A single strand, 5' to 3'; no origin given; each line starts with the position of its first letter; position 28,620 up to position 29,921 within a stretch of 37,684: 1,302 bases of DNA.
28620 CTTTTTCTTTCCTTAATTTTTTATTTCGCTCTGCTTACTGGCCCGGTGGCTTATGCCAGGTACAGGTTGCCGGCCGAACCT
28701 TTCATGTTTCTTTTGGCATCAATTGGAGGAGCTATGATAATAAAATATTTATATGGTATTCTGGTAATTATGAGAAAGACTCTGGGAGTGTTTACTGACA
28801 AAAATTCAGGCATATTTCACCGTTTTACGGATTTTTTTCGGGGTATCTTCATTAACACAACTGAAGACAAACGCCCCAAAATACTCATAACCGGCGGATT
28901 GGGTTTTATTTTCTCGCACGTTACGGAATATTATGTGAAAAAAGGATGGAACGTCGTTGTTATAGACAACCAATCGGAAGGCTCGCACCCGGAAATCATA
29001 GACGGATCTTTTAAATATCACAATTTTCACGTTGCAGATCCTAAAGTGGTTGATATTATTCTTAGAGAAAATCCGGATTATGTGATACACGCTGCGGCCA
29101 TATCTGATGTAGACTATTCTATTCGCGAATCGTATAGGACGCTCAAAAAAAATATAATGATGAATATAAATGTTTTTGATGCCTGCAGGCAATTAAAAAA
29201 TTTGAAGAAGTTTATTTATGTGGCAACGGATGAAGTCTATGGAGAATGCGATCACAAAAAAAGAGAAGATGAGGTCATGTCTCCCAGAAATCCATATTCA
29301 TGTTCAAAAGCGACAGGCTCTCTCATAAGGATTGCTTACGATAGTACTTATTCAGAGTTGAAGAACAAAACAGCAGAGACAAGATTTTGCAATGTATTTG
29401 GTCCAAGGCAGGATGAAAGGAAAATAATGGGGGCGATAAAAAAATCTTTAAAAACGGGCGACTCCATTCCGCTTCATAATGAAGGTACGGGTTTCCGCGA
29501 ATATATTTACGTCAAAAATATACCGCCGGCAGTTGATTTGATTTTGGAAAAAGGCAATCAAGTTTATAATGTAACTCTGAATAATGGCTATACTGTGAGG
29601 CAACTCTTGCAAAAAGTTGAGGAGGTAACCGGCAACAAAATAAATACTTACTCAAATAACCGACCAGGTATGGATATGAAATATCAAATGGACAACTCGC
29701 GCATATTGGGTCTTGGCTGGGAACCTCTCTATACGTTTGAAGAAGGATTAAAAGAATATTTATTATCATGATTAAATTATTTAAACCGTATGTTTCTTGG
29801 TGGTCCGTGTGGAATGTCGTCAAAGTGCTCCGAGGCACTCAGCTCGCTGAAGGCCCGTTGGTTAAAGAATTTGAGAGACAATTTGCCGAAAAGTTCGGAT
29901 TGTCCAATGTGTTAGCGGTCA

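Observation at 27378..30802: A GT-C membrane glycosyltransferase fused to a 4,6-dehydratase-type SDR and followed by a DegT aminotransferase suggests an Arn-like amino-deoxysugar route in a likely lipid-A-free organism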

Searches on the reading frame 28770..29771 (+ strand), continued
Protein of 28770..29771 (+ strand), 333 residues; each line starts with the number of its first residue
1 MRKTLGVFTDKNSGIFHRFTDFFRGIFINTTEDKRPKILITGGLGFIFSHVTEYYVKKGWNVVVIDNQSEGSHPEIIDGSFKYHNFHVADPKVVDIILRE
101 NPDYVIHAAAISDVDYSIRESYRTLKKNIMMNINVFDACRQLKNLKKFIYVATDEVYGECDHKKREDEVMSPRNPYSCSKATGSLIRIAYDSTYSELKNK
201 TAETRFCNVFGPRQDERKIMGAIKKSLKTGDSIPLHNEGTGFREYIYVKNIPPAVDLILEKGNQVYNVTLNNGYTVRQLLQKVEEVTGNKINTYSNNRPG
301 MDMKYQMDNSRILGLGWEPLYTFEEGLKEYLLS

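Call 62: find_related_loci(query=window:28866-29771:+, collection=genome_contigs, flank=6000)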
Query window:28866-29771:+ (301 aa) in genome_contigs; peptide patterns used: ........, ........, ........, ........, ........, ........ (x = any residue, [..] = any of these).
64 stretches matched a pattern; 14 encode a relative of the query (tblastn E <= 1e-3); 14 distinct loci.
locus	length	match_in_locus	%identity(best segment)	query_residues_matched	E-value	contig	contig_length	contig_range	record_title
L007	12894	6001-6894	77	2-299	8e-163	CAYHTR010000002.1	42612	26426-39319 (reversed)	MAG TPA_asm: uncultured Candidatus Saccharibacteria bacterium isolate ERP119705_co17_221 genome assembly, contig: NODE_8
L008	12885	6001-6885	77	5-299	8e-161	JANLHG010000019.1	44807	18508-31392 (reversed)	MAG: Patescibacteria group bacterium isolate P6-11 k99_177260, whole genome shotgun sequence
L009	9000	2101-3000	74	1-299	4e-155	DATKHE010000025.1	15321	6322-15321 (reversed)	MAG TPA_asm: Candidatus Paceibacterota bacterium isolate SMAG_U14569 k141_28652, whole genome shotgun sequence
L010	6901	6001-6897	71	1-299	1e-154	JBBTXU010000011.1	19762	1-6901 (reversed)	MAG: Patescibacteria group bacterium isolate H51-bin058_1 H51_bin058_1_000000000011, whole genome shotgun sequence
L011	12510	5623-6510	74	4-299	6e-153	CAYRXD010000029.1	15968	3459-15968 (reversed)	MAG TPA_asm: uncultured Candidatus Saccharibacteria bacterium isolate binchicken_co125_168 genome assembly, contig: NODE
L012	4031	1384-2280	72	1-299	3e-157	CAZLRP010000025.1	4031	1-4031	MAG TPA_asm: uncultured Candidatus Saccharibacteria bacterium isolate binchicken_co220_141 genome assembly, contig: NODE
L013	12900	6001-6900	70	2-299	2e-147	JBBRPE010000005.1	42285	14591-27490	MAG: Candidatus Paceibacteria bacterium isolate La1_metabat2.398 LA1C_B2.398_k141_2118466L_42285_cov_14.2222, whole geno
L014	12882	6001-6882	69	6-299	9e-145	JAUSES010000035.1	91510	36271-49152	MAG: bacterium isolate E14_maxbin.225_sub E14_k141_556251, whole genome shotgun sequence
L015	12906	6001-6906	68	1-301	3e-147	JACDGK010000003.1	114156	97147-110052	MAG: Patescibacteria group bacterium isolate MGR_bin410 SD2908_NODE_46_length_114156_cov_3.771470, whole genome shotgun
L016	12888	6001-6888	66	4-299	9e-137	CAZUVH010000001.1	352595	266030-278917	MAG TPA_asm: uncultured Candidatus Saccharibacteria bacterium isolate SRP287051_co2_176 genome assembly, contig: NODE_19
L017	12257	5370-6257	64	4-299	5e-134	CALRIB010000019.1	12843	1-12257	MAG: Candidatus Nomurabacteria bacterium isolate MaH-09apr19-211 genome assembly, contig: MaH-09apr19-C12252, whole geno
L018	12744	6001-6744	70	52-299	4e-123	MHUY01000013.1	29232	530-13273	MAG: Candidatus Yonathbacteria bacterium RIFOXYC2_FULL_47_9 rifoxyc2_full_scaffold_1803, whole genome shotgun sequence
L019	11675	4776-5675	54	2-299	3e-110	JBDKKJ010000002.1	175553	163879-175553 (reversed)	MAG: Candidatus Parcubacteria bacterium isolate gunnisonriver_2019_sw_WHONDRS-S19S_0062_B_bin.4 scaffold_144057, whole g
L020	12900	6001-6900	72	2-301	9e-154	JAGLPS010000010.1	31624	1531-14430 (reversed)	MAG: Candidatus Paceibacterota bacterium isolate RS_8_2 ROV157_8.bin.2.fa_10, whole genome shotgun sequence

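Call 65: search_protein_families(library=pfam, proteins=[L007:7913-8743:+, L007:2740-3969:+, L007:3957-5306:+, L007:5284-5970:+, L007:9784-10539:+, L001:11563-12360:+, L020:10738-12114:+], max_evalue=1)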
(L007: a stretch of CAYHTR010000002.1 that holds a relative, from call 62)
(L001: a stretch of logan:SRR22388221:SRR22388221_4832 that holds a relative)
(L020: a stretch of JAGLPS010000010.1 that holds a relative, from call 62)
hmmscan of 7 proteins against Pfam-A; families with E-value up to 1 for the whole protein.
L007:7913-8743:+ (277 aa): 0 families

L007:2740-3969:+ (410 aa): 9 families
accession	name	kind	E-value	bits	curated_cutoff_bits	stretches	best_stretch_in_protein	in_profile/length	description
PF00535.33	Glycos_transf_2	-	5.5e-24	85.4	23.3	1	179-332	1-158/168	Glycosyl transferase family 2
PF10111.15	Glyco_tranf_2_2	-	5.6e-08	33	27.3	1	179-310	1-141/276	Glycosyltransferase like family 2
PF13489.12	Methyltransf_23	-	1.4e-06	28.6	27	1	32-125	70-163/164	Methyltransferase domain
PF13641.12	Glyco_tranf_2_3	-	5.6e-05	23.7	27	1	178-281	3-114/230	Glycosyltransferase like family 2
PF13847.12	Methyltransf_31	-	0.00026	21.1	27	1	39-83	70-114/145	Methyltransferase domain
PF08242.18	Methyltransf_12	-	0.00083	20.5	30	1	25-76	46-98/98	Methyltransferase domain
PF05219.18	DREV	-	0.008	15.8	26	1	33-79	141-187/265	DREV methyltransferase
PF13506.12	Glyco_transf_21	-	0.031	14.2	21.7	1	246-308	23-85/174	Glycosyl transferase family 21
PF08241.18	Methyltransf_11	-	0.13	13.3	21.2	1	30-78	44-95/95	Methyltransferase domain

L007:3957-5306:+ (450 aa): 1 family
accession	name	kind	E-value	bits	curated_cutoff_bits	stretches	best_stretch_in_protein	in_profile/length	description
PF13231.12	PMT_2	-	1.8e-05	25.5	26.1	1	89-234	13-157/160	Dolichyl-phosphate-mannose-protein mannosyltransferase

L007:5284-5970:+ (229 aa): 5 families
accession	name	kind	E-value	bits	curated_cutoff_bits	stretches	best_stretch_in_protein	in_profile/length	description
PF13578.12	Methyltransf_24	-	3.7e-05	25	26.3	1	44-141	1-104/105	Methyltransferase domain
PF13847.12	Methyltransf_31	-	8.2e-05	22.8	27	1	41-144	5-114/145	Methyltransferase domain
PF13489.12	Methyltransf_23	-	0.00054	20.2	27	1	33-184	16-145/164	Methyltransferase domain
PF04989.18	RMNT_CmcI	-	0.018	15.2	23.2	1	39-141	32-147/206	Rhamnosyl O-methyltransferase/CmcI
PF08242.18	Methyltransf_12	-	0.095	13.9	30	1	44-111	1-71/98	Methyltransferase domain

L007:9784-10539:+ (252 aa): 6 families
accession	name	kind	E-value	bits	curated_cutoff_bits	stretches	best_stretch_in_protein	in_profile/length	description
PF00535.33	Glycos_transf_2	-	1.2e-29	103.9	23.3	1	22-188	2-166/168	Glycosyl transferase family 2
PF13641.12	Glyco_tranf_2_3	-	9.4e-10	39.3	27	1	22-215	5-200/230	Glycosyltransferase like family 2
PF10111.15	Glyco_tranf_2_2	-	1e-06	28.9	27.3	1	22-126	2-106/276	Glycosyltransferase like family 2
PF13704.12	Glyco_tranf_2_4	-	0.014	16.3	27.5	1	36-111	6-81/98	Glycosyl transferase family 2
PF13506.12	Glyco_transf_21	-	0.041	13.8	21.7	1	83-189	13-117/174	Glycosyl transferase family 21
PF20469.4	OLD-like_TOPRIM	-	0.081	13.9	23.2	1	69-111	30-67/67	Overcoming lysogenization defect protein-like, TOPRIM domain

L001:11563-12360:+ (265 aa): 1 family
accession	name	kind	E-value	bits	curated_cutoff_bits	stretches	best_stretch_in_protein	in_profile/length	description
PF11586.13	DUF3242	-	0.047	14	25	1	126-206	9-87/126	Protein of unknown function (DUF3242)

L020:10738-12114:+ (459 aa): 1 family
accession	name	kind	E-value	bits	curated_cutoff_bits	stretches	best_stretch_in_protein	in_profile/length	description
PF13231.12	PMT_2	-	4.4e-07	30.7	26.1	1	74-234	2-159/160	Dolichyl-phosphate-mannose-protein mannosyltransferase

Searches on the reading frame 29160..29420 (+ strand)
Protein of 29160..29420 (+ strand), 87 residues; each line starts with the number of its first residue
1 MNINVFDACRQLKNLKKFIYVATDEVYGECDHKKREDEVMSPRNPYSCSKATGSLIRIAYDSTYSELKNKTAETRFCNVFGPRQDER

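Call 74: search_solved_structures(query=window:29160-29420:+, max_evalue=0.001, show_alignments=5)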
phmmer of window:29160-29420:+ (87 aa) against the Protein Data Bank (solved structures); distinct sequences matched with E-value up to 0.001: 18.
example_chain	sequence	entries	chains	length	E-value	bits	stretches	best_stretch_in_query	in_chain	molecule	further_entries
1r66_A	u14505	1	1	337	8.2e-08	35.8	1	15-84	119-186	TDP-glucose-4,6-dehydratase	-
6dnt_A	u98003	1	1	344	1.1e-07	35.4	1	3-86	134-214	NAD-dependent epimerase/dehydratase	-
2p5u_A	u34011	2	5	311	1.5e-07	34.9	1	3-86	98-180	UDP-glucose 4-epimerase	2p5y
8shh_A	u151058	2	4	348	3.9e-07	33.6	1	14-84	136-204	dTDP-glucose 4,6-dehydratase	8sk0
6bi4_A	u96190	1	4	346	4.1e-07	33.6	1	15-84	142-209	dTDP-glucose 4,6-dehydratase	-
1r6d_A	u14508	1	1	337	1.2e-06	32.1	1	15-84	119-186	TDP-glucose-4,6-dehydratase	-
6vlo_A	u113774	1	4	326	2.9e-06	30.9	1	7-64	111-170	Putative dTDP-D-glucose 4,6-dehydratase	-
2hun_A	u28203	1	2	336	3.1e-06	30.8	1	9-84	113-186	336aa long hypothetical dTDP-glucose 4,6-dehydratase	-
6zl6_A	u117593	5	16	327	4.7e-06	30.2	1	5-84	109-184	Epimerase domain-containing protein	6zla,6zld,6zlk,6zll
6zlj_A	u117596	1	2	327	1.8e-05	28.4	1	5-84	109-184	Epimerase domain-containing protein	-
3ru9_A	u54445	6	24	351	4.5e-05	27.1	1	4-86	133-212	WbgU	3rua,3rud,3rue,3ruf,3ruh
3ru7_A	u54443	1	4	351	4.5e-05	27.1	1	4-86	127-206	WbgU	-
3ruc_A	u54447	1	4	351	4.6e-05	27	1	4-86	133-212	WbgU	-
3lu1_A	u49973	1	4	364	4.8e-05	27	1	4-86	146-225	WbgU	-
3vps_A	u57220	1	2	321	9.7e-05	26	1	15-84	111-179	NAD-dependent epimerase/dehydratase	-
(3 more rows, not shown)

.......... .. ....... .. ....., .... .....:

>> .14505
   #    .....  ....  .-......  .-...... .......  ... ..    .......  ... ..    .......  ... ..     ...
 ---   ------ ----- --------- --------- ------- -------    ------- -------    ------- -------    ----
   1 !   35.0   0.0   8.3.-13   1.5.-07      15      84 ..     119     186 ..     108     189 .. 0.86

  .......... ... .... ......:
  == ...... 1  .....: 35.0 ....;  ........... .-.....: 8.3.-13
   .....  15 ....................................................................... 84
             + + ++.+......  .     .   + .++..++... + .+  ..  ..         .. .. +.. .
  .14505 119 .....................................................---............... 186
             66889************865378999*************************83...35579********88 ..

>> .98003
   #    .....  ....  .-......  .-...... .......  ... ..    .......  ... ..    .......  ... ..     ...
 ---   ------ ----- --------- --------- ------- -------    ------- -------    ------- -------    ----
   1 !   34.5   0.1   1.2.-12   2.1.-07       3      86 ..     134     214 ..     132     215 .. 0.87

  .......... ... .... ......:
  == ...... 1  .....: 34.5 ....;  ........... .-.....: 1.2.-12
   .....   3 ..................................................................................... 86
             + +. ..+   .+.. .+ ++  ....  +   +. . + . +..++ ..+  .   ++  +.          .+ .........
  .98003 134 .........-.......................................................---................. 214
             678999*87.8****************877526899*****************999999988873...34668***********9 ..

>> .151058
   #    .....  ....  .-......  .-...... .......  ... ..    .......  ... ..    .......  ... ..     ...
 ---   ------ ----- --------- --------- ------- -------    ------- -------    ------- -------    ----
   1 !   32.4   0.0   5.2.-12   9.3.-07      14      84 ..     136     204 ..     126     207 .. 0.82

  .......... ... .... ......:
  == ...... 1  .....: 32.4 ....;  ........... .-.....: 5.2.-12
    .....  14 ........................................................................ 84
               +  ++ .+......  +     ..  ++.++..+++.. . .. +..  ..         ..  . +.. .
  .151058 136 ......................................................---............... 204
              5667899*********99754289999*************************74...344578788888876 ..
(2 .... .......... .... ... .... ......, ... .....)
